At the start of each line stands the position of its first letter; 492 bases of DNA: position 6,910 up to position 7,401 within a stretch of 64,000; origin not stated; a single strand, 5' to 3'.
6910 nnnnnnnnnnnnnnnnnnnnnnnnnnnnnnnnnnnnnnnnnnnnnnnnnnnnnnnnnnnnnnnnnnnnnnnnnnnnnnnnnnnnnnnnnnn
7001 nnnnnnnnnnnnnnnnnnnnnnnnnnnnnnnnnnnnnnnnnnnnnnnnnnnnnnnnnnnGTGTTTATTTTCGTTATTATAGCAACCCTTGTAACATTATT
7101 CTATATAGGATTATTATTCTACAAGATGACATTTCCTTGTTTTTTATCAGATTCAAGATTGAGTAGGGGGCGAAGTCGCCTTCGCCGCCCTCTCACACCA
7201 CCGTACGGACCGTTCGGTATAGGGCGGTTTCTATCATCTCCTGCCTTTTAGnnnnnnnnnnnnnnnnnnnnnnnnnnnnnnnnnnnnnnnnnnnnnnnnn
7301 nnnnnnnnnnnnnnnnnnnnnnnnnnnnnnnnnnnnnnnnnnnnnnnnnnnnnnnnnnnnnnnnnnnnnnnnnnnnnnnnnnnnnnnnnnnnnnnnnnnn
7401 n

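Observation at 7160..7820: ~620-nt GC-rich island with no coherent ORF, bounded by GC hairpins and a perfect 19-bp AT hairpin: candidate large structured ncRNA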

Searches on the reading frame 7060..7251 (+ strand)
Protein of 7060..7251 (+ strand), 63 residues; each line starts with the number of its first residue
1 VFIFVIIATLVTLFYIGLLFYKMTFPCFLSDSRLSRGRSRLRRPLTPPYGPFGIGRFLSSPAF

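Call 66: search_protein_families(library=pfam, proteins=[window:7060-7251:+], max_evalue=1)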
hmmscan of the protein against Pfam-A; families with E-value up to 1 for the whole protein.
window:7060-7251:+ (63 aa): 1 family
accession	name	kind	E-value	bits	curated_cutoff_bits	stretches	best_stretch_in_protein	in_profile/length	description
PF15766.10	DUF4695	-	0.033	14.8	27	1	20-45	11-36/105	Domain of unknown function (DUF4695)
